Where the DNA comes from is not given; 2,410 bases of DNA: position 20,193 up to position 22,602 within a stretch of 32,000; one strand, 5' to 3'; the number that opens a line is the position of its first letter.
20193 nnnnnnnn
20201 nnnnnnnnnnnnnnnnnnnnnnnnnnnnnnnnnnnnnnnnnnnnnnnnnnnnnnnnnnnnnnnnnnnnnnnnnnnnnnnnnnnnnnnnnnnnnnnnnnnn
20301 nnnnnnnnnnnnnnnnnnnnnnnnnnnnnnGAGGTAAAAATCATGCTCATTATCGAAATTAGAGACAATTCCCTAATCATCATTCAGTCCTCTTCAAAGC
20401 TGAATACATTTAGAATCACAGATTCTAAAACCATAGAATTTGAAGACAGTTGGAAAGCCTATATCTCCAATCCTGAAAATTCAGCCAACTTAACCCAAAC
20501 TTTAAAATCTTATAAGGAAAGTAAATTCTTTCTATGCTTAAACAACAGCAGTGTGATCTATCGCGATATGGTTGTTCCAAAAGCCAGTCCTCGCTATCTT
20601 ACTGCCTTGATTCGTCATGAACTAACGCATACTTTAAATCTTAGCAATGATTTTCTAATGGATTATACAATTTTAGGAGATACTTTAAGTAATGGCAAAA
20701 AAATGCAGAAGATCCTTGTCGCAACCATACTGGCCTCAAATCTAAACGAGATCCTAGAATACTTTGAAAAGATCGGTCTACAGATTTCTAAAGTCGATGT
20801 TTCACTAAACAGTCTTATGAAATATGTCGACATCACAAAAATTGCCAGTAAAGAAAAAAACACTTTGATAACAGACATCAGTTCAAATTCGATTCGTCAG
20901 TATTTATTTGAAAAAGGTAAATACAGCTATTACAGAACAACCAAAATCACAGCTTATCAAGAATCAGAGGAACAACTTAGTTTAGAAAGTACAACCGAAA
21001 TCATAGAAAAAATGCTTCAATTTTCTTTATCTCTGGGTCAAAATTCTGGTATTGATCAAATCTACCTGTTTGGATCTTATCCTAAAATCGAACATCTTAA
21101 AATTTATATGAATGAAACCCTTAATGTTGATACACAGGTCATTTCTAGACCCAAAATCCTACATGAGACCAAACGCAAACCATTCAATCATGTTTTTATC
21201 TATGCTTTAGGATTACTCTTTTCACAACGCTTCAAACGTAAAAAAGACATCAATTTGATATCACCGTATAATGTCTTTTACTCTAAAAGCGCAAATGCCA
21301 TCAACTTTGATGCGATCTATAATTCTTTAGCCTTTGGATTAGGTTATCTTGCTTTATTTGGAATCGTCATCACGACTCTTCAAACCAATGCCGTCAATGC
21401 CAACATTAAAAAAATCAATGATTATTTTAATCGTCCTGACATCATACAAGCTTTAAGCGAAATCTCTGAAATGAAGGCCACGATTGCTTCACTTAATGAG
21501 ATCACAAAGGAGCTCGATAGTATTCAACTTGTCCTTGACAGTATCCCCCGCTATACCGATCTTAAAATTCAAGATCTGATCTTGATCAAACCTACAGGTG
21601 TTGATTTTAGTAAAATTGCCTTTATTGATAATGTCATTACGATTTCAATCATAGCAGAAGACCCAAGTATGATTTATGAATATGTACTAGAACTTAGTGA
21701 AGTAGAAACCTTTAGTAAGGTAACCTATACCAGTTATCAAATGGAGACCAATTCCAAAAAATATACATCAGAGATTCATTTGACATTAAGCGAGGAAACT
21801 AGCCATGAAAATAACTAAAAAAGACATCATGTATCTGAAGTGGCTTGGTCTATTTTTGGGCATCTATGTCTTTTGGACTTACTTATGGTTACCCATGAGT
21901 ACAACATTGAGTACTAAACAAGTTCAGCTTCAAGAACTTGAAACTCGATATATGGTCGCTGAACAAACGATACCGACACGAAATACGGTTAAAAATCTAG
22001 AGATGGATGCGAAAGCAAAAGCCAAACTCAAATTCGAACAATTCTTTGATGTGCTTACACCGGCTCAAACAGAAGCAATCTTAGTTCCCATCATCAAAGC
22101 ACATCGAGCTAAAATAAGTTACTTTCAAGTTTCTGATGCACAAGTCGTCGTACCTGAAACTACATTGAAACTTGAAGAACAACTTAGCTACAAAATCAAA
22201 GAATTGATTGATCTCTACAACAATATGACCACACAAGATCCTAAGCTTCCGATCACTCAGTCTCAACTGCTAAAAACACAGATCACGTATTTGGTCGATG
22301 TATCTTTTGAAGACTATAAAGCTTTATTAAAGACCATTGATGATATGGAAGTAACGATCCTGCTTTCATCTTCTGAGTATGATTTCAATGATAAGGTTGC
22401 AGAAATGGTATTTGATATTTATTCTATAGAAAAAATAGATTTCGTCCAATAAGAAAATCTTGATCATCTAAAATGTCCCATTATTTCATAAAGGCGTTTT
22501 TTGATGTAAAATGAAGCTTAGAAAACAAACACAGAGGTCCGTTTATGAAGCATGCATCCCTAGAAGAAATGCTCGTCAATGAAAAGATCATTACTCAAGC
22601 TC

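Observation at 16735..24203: Compact type IV filament operon with atypical order and composition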

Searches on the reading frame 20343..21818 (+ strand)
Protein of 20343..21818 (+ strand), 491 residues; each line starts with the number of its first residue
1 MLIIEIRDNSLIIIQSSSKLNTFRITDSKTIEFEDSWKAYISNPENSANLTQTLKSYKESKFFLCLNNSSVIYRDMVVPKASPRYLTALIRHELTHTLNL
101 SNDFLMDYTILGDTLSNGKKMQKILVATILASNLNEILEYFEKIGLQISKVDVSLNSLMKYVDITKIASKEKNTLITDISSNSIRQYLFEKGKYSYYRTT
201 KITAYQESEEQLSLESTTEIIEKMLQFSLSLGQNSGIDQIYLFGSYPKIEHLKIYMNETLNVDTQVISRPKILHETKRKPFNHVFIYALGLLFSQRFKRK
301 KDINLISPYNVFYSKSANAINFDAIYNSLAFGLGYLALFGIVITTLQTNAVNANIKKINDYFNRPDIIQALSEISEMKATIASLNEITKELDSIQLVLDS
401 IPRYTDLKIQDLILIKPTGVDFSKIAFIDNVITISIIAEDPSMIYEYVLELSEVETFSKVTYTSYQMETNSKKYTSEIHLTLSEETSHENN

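Call 4: search_protein_families(library=pfam, proteins=[window:20343-21818:+], max_evalue=1)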
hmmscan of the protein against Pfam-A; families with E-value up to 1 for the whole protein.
window:20343-21818:+ (491 aa): 7 families
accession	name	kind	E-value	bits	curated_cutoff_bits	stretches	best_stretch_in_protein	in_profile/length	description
PF11104.14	PilM_2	-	1.2e-10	41.3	27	2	5-201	3-209/340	Type IV pilus assembly protein PilM;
PF01802.22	Herpes_V23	-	0.011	15.6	25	1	77-140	210-270/290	Herpesvirus VP23 like capsid protein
PF05137.18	PilN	-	0.016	15.7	22.8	1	415-473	9-68/78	Fimbrial assembly protein (PilN)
PF04622.18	ERG2_Sigma1R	-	0.043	13.6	21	1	180-242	129-191/210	ERG2 and Sigma1 receptor like protein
PF22754.3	bHLH-TF_ACT-like_plant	-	0.13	12.9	27.6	1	134-181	24-64/75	Plant bHLH transcription factor, ACT-like domain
PF09991.14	DUF2232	-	0.15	11.7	27.8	0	324-378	88-139/290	Predicted membrane protein (DUF2232)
PF02686.20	GatC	-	0.42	11.3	23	0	130-144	9-23/66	Glu-tRNAGln amidotransferase C subunit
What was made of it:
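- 20343..21818 (+): g5: PilM-PilN fusion. The cytoplasmic actin-like PilM covers about residues 1-295, a transmembrane segment covers about 324-347, and the extracellular PilN domain follows. PilM_2 E 1e-10 and PilN E 0.016 (call 4).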

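Call 13: search_protein_families(library=ncbifam, proteins=[window:20343-21818:+], max_evalue=0.1)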
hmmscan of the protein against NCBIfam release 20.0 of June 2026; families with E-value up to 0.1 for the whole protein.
window:20343-21818:+ (491 aa): 2 families
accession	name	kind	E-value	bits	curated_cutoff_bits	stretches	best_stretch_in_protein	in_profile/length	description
TIGR01175.1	pilM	subfamily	2.4e-11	43.3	133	2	66-210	75-226/348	type IV pilus assembly protein PilM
NF045709.1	Amuc_1101_fam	equivalog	0.013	14.4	650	1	49-183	60-189/608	Amuc_1101 family PilM-like pilus complex protein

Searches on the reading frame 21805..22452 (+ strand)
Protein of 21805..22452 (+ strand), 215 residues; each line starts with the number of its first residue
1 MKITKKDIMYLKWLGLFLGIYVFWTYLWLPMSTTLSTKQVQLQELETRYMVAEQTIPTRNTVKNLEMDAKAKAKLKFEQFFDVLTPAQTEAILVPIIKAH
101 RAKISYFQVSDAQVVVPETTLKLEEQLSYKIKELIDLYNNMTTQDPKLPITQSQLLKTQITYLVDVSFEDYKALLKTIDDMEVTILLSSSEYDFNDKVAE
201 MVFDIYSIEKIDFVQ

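Call 4: search_protein_families(library=pfam, proteins=[window:21805-22452:+], max_evalue=1)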
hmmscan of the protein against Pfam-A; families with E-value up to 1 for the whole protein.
window:21805-22452:+ (215 aa): 2 families
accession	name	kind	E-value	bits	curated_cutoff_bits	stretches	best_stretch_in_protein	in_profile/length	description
PF04612.17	T2SSM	-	4.8e-05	24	27.8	1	10-69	18-77/160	Type II secretion system (T2SS), protein M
PF08880.16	QLQ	-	0.25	11.4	23.8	0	151-161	5-15/35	QLQ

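Call 13: search_protein_families(library=ncbifam, proteins=[window:21805-22452:+], max_evalue=0.1)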
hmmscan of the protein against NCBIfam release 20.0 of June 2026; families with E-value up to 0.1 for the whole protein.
window:21805-22452:+ (215 aa): 2 families
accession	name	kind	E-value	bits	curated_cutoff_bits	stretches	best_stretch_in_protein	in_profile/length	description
NF040576.1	T2SS_GspM_XpsM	equivalog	0.0052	16.5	60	1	13-152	5-147/180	type II secretion system protein GspM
NF038298.1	EPS_HpsO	equivalog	0.016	14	575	0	156-187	4-35/388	hormogonium polysaccharide biosynthesis glycosyltransferase HpsO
